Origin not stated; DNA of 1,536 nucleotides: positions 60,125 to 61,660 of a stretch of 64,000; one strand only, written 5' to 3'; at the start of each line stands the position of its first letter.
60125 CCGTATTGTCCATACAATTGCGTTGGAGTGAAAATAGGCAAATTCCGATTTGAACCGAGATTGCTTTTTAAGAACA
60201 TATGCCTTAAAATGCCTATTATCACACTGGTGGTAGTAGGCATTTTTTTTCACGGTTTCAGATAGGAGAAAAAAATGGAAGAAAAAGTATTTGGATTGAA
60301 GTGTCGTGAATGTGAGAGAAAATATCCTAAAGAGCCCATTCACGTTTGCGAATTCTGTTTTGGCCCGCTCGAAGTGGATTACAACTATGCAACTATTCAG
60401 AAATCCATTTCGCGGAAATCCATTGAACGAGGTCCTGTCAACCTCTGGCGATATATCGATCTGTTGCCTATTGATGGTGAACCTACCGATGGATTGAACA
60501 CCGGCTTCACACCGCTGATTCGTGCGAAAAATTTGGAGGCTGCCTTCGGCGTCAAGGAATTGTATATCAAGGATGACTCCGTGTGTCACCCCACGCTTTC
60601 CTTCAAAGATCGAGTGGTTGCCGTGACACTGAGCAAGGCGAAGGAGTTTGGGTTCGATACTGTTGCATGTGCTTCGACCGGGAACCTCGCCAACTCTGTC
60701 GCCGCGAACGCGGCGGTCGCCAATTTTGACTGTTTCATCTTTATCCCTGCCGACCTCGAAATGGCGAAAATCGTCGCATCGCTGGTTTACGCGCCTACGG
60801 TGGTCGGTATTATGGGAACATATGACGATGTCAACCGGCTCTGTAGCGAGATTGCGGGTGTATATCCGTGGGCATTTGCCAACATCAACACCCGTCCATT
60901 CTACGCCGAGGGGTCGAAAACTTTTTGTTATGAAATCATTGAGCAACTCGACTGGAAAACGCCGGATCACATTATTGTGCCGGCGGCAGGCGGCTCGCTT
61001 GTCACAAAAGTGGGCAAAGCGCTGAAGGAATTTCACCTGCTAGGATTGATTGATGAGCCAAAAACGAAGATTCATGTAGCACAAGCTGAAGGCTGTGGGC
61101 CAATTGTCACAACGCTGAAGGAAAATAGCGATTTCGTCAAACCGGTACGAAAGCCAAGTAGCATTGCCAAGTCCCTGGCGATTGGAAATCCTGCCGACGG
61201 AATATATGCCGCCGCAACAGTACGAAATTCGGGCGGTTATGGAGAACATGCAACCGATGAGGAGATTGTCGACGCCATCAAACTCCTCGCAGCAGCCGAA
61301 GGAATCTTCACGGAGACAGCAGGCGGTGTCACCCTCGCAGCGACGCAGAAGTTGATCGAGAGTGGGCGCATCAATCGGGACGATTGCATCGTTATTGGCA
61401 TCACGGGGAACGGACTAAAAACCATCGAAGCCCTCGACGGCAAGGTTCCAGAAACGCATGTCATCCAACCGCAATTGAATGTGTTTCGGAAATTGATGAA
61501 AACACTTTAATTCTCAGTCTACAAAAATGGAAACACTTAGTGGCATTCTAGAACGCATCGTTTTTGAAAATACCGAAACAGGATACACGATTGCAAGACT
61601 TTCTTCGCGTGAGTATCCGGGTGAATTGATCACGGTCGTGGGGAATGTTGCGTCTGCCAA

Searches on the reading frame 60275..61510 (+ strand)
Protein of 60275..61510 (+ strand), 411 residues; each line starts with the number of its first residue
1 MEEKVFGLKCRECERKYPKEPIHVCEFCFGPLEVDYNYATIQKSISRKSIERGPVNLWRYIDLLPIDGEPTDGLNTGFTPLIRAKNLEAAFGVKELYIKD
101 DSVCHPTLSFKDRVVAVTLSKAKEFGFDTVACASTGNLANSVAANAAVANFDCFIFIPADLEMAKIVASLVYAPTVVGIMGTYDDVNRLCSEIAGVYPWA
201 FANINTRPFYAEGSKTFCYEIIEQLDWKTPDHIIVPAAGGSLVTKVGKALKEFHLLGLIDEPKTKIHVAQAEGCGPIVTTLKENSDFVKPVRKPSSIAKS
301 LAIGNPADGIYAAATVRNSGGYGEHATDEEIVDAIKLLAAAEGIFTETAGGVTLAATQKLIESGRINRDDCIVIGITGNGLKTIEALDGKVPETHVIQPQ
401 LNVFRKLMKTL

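Call 9: find_encoding_contigs(protein=window:60275-61510:+, flank=5000, max_places=6)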
Protein window:60275-61510:+ (411 aa): 8 contigs read that carry it; 6 places shown.
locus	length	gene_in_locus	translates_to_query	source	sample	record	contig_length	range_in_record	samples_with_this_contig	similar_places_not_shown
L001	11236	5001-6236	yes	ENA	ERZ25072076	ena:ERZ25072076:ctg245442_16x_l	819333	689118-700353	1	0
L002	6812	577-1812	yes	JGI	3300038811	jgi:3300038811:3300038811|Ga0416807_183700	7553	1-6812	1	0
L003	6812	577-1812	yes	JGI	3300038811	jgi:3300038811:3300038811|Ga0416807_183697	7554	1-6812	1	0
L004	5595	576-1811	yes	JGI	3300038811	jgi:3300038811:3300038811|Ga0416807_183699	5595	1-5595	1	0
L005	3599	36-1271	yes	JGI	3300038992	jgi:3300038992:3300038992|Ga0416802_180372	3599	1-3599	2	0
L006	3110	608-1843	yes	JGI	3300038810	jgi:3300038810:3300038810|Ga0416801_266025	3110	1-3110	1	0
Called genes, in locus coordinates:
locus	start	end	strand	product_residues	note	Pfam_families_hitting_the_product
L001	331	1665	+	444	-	PF00291:PALP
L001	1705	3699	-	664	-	PF00920:ILVD_EDD_N, PF24877:ILV_EDD_C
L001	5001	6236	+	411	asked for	PF05810:NinF (weak), PF00291:PALP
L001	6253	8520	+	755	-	PF23139:OB_YrrC, PF14520:HHH_5, PF14490:HHH_RecD2, PF00270:DEAD (weak), PF13245:AAA_19, PF13604:AAA_30, PF18335:SH3_13, PF13538:UvrD_C_2, +3 more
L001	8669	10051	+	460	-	PF04389:Peptidase_M28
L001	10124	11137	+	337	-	PF01408:GFO_IDH_MocA, PF02894:GFO_IDH_MocA_C (weak), PF22725:GFO_IDH_MocA_C3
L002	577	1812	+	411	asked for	PF05810:NinF (weak), PF00291:PALP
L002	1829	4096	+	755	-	PF23139:OB_YrrC, PF14520:HHH_5, PF14490:HHH_RecD2, PF00270:DEAD (weak), PF13245:AAA_19, PF13604:AAA_30, PF18335:SH3_13, PF13538:UvrD_C_2, +3 more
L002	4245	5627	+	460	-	PF02225:PA (weak), PF04389:Peptidase_M28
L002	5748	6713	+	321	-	PF01408:GFO_IDH_MocA, PF02894:GFO_IDH_MocA_C (weak), PF22725:GFO_IDH_MocA_C3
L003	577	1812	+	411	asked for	PF05810:NinF (weak), PF00291:PALP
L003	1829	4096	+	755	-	PF23139:OB_YrrC, PF14520:HHH_5, PF14490:HHH_RecD2, PF00270:DEAD (weak), PF13245:AAA_19, PF13604:AAA_30, PF18335:SH3_13, PF13538:UvrD_C_2, +3 more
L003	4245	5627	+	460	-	PF02225:PA (weak), PF04389:Peptidase_M28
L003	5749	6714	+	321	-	PF01408:GFO_IDH_MocA, PF02894:GFO_IDH_MocA_C (weak), PF22725:GFO_IDH_MocA_C3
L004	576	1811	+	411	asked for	PF05810:NinF (weak), PF00291:PALP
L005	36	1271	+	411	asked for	PF05810:NinF (weak), PF00291:PALP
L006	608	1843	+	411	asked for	PF05810:NinF (weak), PF00291:PALP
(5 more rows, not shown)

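Call 10: search_protein_families(library=pfam, proteins=[window:60275-61510:+], max_evalue=0.1)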
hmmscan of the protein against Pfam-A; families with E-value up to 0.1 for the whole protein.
window:60275-61510:+ (411 aa): 3 families
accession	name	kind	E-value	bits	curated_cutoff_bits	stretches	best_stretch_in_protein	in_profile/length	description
PF00291.31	PALP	-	1.6e-60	205.4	35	1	76-378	5-295/295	Pyridoxal-phosphate dependent enzyme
PF05810.19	NinF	-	1.4e-07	31.7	27.5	1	9-33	1-25/25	NinF protein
PF17032.10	Zn_ribbon_15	-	0.065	14.5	28.9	0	6-38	36-68/73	zinc-ribbon family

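Call 13: find_related_loci(query=window:60275-61510:+, collection=genome_contigs, flank=6000)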
Query window:60275-61510:+ (411 aa) in genome_contigs; peptide patterns used: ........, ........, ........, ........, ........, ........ (x = any residue, [..] = any of these).
599 stretches matched a pattern (row limit reached: there are more); 379 encode a relative of the query (tblastn E <= 1e-3); the best 80 are kept; 80 distinct loci.
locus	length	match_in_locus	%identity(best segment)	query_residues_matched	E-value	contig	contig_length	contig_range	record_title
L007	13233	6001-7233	93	1-411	0e+0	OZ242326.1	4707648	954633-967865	MAG: Candidatus Poribacteria bacterium isolate 51771988-02c0-4c83-b383-74e9f226940d genome assembly, chromosome: 1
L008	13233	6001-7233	93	1-411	0e+0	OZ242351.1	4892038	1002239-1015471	MAG: Candidatus Poribacteria bacterium isolate f935c7b2-2358-4189-a958-9ccc83df77d9 genome assembly, chromosome: 1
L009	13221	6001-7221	87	1-408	0e+0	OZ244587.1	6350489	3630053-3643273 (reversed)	MAG: Candidatus Poribacteria bacterium isolate 01ec1ce0-d2a5-493a-a37f-f7455bcb6da2 genome assembly, chromosome: 1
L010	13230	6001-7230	86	1-411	0e+0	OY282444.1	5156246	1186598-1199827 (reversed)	MAG: uncultured Poribacteria bacterium genome assembly, chromosome: 1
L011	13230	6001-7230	81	1-411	0e+0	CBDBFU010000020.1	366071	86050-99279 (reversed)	MAG: Candidatus Poribacteria bacterium isolate 0db8f60b-b66d-466f-879a-884326031337 genome assembly, contig: contig_20,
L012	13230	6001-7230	85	1-411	0e+0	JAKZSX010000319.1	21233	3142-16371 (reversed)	MAG: Candidatus Poribacteria bacterium isolate Langseth_MAG_00044 Langseth_MAG_00044_000000000319, whole genome shotgun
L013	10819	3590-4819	85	1-411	0e+0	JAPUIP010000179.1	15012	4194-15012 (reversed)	MAG: Candidatus Poribacteria bacterium isolate KW1-S08_28 KW1-S08_28_cg179, whole genome shotgun sequence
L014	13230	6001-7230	85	1-411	0e+0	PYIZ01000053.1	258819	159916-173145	MAG: Candidatus Poribacteria bacterium isolate PCPOR2b Ga0206366_153, whole genome shotgun sequence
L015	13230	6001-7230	85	1-411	0e+0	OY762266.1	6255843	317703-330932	MAG: Candidatus Poribacteria bacterium isolate f15cbddf-0c87-47e8-aab1-4ca568006f86 genome assembly, chromosome: 1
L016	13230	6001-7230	85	1-411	0e+0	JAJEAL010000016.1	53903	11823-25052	MAG: Candidatus Poribacteria bacterium isolate jk18x7bins.5 k141_1543761, whole genome shotgun sequence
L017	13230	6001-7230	85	1-411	0e+0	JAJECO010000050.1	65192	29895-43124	MAG: Candidatus Poribacteria bacterium isolate jk18xAbins.25 k141_635969, whole genome shotgun sequence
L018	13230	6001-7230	85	1-411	0e+0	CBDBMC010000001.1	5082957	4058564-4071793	MAG: Candidatus Poribacteria bacterium isolate ca8204a3-33b7-44e1-a19a-5b07964ae9a8 genome assembly, contig: contig_1, w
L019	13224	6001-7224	82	3-411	0e+0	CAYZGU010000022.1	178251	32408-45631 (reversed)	MAG TPA_asm: uncultured bacterium isolate SRP092796_co2_738 genome assembly, contig: k141_4934561, whole genome shotgun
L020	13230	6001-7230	84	1-411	0e+0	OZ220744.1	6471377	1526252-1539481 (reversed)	MAG: Candidatus Poribacteria bacterium isolate 67f587a8-c379-43ee-8694-439c00dbce40 genome assembly, chromosome: 1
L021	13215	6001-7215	81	3-408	0e+0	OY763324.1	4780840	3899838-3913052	MAG: Candidatus Poribacteria bacterium isolate 3d2a48e4-3859-4b6e-83ef-b4ffa18775ef genome assembly, chromosome: 1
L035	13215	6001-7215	66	5-409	0e+0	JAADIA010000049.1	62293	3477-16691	MAG: Nitrospirota bacterium isolate M_MetaBat.229 contig-127_3588, whole genome shotgun sequence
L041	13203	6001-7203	66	5-406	0e+0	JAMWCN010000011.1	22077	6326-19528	MAG: Candidatus Omnitrophota bacterium isolate QZM4_1.bins.127.Tibet NODE_6080_length_22077_cov_4.580501, whole genome s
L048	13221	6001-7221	64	4-411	8e-179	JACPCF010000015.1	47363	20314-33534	MAG: Candidatus Rokuibacteriota bacterium isolate NC_groundwater_276_Ag_S-0.2um_68_12 S5_GD2017_2_S2_scaffold_373, whole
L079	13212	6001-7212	65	5-409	4e-175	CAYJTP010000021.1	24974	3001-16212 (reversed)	MAG TPA_asm: uncultured Planctomycetales bacterium isolate ERP125453_co1_410 genome assembly, contig: NODE_1789_length_2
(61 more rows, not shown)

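Call 22: search_protein_families(library=ncbifam, proteins=[window:60275-61510:+], max_evalue=0.00001)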
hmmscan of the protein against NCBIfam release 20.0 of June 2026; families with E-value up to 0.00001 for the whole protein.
window:60275-61510:+ (411 aa): 31 families (the best 25 are shown)
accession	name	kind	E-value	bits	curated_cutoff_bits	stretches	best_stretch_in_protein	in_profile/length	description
NF006050.0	PRK08197.1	equivalog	3e-79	266.7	303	1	4-394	5-395/406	threonine synthase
TIGR00260.1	thrC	equivalog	6.7e-78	262.2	167.1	1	58-384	2-339/340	threonine synthase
NF004170.0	PRK05638.1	equivalog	3.9e-54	183.9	421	1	8-384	2-359/442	threonine synthase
NF006205.0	PRK08329.1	equivalog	1e-37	130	358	1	8-383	2-346/347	threonine synthase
NF005035.0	PRK06450.1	equivalog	1.1e-37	129.6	301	1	9-383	5-337/338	threonine synthase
NF004996.0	PRK06381.1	equivalog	2e-31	109.2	266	1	76-378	13-316/319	threonine synthase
TIGR01127.1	ilvA_1Cterm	equivalog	1.6e-18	66.9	378.75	1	79-359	1-267/380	threonine ammonia-lyase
TIGR03844.1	cysteate_syn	equivalog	9.7e-17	60.8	324.9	2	7-195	2-185/398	cysteate synthase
NF040741.1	ornith_OrtB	equivalog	1.9e-13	49.7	550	1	95-155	83-142/464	2-amino-4-oxopentanoate thiolase subunit OrtB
NF006389.0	PRK08638.1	equivalog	4.1e-13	49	453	1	79-366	28-297/333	bifunctional threonine ammonia-lyase/L-serine ammonia-lyase TdcB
NF006390.0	PRK08639.1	equivalog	6.2e-13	48.5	421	1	79-378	26-312/418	threonine ammonia-lyase IlvA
NF005292.0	PRK06815.1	equivalog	9.6e-12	44.6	371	1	78-366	21-296/320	threonine/serine dehydratase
NF006058.0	PRK08206.1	equivalog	1.8e-11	43.2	276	1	123-342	112-332/402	diaminopropionate ammonia-lyase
NF005680.0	PRK07476.1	equivalog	2.8e-11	42.9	413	1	79-381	24-311/326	hydroxyectoine utilization dehydratase EutB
NF006674.0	PRK09224.1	subfamily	1.6e-10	40.4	577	1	79-374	26-308/508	threonine ammonia-lyase IlvA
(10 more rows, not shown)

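Call 34: search_solved_structures(query=window:60275-61510:+, max_evalue=1e-10)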
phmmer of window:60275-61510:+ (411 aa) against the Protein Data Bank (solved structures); distinct sequences matched with E-value up to 1e-10: 5.
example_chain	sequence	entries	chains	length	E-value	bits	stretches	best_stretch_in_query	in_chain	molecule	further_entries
6cgq_A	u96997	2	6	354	2.8e-49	171.7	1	58-383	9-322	Threonine synthase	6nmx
1uim_A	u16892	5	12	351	3.2e-49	171.5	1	56-384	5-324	Threonine Synthase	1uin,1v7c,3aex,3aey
2zsj_A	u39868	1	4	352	4.1e-47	164.5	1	59-388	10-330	Threonine synthase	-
2d1f_A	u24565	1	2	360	2.3e-44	155.5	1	58-387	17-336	Threonine synthase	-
1e5x_A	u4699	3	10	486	5e-31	111.6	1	90-385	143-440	THREONINE SYNTHASE | THREONINE SYNTHASE 1, CHLOROPLASTIC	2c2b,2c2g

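Call 47: search_protein_families(library=pfam, proteins=[L041:4797-5231:+, L041:5234-5980:+, L041:7235-7510:+, L041:7816-8919:+, L041:8825-9709:+, L079:7638-8465:+, L035:7781-8584:+, L035:3970-5166:+, L048:7764-8273:+, L048:8291-9457:+], max_evalue=0.001)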
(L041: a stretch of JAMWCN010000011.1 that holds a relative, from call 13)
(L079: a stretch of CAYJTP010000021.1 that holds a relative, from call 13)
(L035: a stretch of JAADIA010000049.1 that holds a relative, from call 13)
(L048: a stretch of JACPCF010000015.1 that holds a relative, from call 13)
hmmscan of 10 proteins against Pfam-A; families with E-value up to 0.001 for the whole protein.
L041:4797-5231:+ (144 aa): 2 families
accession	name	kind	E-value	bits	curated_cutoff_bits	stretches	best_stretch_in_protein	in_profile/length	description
PF02082.26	Rrf2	-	1.1e-32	113.4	30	1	4-130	2-129/132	Iron-dependent Transcriptional regulator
PF01399.33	PCI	-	0.00042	20.9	22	0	12-48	28-63/84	PCI domain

L041:5234-5980:+ (248 aa): 1 family
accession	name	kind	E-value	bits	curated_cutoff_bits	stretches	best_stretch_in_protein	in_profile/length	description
PF00899.27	ThiF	-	1.1e-73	247.7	28.1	1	14-242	1-237/238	ThiF family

L041:7235-7510:+ (91 aa): 2 families
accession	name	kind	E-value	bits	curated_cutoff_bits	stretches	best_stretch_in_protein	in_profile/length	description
PF02597.26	ThiS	-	8.8e-20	71.5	22.5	1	5-91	1-76/76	ThiS family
PF09138.17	Urm1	-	1.7e-05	25.6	21.8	1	14-91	17-96/96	Urm1 (Ubiquitin related modifier)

L041:7816-8919:+ (367 aa): 4 families
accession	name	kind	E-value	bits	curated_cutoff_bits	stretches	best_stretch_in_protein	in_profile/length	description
PF17179.9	Fer4_22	-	1.1e-26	93.9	27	1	257-350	1-95/95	4Fe-4S dicluster domain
PF13187.11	Fer4_9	-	7.3e-05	23.2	27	0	335-354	1-20/52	4Fe-4S dicluster domain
PF13534.11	Fer4_17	-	7.7e-05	23.6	22.2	0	229-268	17-56/61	4Fe-4S dicluster domain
PF13746.11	Fer4_18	-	0.00018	22.2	27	0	334-356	59-81/114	4Fe-4S dicluster domain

L041:8825-9709:+ (294 aa): 3 families
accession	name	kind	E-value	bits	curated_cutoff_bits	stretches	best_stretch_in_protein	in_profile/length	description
PF00175.26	NAD_binding_1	-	6.2e-19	69.1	22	1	134-235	2-107/109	Oxidoreductase NAD-binding domain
PF10418.14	DHODB_Fe-S_bind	-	1.4e-10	41.1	23.9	1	254-286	1-40/41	Iron-sulfur cluster binding domain of dihydroorotate dehydrogenase B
PF00970.30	FAD_binding_6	-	0.00015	22.5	21.1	1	47-119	16-96/99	Oxidoreductase FAD-binding domain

L079:7638-8465:+ (275 aa): 1 family
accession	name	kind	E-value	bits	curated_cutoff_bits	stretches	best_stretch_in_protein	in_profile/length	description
PF00899.27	ThiF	-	5.4e-84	281.5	28.1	1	19-254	1-238/238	ThiF family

L035:7781-8584:+ (267 aa): 1 family
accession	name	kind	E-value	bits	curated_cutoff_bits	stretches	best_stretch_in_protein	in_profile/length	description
PF00899.27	ThiF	-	7.6e-88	294.1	28.1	1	12-247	1-238/238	ThiF family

L035:3970-5166:+ (398 aa): 1 family
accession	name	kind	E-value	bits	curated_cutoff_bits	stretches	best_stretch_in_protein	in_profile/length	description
PF00266.25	Aminotran_5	-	5.9e-74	249.7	21.5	1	4-376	1-370/371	Aminotransferase class-V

L048:7764-8273:+ (169 aa): 0 families

L048:8291-9457:+ (388 aa): 2 families
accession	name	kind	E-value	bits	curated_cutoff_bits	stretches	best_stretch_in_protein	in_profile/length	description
PF00155.27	Aminotran_1_2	-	1.7e-64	218.8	19.7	1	27-378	4-357/361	Aminotransferase class I and II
PF01041.23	DegT_DnrJ_EryC1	-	3.2e-08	33.6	19.8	1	86-196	40-145/360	DegT/DnrJ/EryC1/StrS aminotransferase family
